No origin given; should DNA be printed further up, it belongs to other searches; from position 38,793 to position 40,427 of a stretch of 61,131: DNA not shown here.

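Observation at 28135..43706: Sigma-54/GAF-controlled cluster of cytoplasmic sulfate-ester and haloalkane hydrolases with TAXI-TRAP uptake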

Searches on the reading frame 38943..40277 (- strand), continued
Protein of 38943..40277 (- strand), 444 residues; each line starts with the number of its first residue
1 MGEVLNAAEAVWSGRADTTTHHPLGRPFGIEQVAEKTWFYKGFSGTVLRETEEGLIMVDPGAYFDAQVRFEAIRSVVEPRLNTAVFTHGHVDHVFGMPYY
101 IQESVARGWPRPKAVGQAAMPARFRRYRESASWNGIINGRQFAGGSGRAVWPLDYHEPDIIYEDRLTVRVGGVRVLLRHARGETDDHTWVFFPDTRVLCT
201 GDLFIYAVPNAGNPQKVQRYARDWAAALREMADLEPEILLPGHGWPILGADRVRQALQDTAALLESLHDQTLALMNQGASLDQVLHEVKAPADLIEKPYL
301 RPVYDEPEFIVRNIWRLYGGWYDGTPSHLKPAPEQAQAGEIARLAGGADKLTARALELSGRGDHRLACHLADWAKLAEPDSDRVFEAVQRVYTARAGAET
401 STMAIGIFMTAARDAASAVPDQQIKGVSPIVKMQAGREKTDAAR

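Call 23: find_encoding_contigs(protein=P0040, flank=10000, max_places=2)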
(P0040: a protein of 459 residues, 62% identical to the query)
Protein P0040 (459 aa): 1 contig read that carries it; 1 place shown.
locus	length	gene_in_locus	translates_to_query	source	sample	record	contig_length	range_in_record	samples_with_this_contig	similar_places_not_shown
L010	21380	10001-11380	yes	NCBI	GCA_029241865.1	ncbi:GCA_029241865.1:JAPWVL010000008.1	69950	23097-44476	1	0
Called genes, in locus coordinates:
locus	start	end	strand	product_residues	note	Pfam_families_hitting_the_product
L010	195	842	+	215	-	PF02771:Acyl-CoA_dh_N, PF02770:Acyl-CoA_dh_M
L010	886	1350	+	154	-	PF00441:Acyl-CoA_dh_1, PF22924:ACOX_C_alpha1 (weak), PF08028:Acyl-CoA_dh_2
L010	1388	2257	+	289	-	PF02737:3HCDH_N, PF00725:3HCDH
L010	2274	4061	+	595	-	PF02771:Acyl-CoA_dh_N, PF02770:Acyl-CoA_dh_M, PF00441:Acyl-CoA_dh_1, PF22924:ACOX_C_alpha1, PF08028:Acyl-CoA_dh_2 (faint), PF12806:Acyl-CoA_dh_C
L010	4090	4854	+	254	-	PF00108:Thiolase_N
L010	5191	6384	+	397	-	PF00108:Thiolase_N, PF02803:Thiolase_C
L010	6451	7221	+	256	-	PF00378:ECH_1, PF16113:ECH_2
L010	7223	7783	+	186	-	-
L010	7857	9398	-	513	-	PF00158:Sigma54_activat, PF14532:Sigma54_activ_2, PF07728:AAA_5 (weak), PF25601:AAA_lid_14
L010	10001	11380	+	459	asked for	PF00753:Lactamase_B, PF14863:Alkyl_sulf_dimr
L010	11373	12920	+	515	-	PF00501:AMP-binding, PF13193:AMP-binding_C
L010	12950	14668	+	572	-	PF00753:Lactamase_B, PF14863:Alkyl_sulf_dimr, PF14864:Alkyl_sulf_C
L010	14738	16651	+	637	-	PF06808:DctM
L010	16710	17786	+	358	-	-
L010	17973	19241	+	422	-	PF00465:Fe-ADH, PF13685:Fe-ADH_2, PF25137:ADH_Fe_C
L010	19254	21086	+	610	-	PF02730:AFOR_N, PF01314:AFOR_C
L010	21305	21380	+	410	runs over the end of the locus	PF00753:Lactamase_B, PF14863:Alkyl_sulf_dimr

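Call 83: search_protein_families(library=pfam, proteins=[L008:7752-8321:-, L010:8829-9398:-], max_evalue=0.5)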
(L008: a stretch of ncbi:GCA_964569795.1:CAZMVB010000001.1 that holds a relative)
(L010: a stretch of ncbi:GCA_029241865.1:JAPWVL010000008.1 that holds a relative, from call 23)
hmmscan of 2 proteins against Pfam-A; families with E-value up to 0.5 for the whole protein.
L008:7752-8321:- (190 aa): 2 families
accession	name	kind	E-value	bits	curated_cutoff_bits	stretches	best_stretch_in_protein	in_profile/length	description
PF13185.12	GAF_2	-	0.085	13.5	28.6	1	91-161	66-135/136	GAF domain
PF01590.32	GAF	-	0.089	13.8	22.4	1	102-152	77-124/133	GAF domain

L010:8829-9398:- (190 aa): 1 family
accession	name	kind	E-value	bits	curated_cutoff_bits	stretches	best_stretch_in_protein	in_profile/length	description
PF13185.12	GAF_2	-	3.4e-05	24.5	28.6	1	28-161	10-135/136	GAF domain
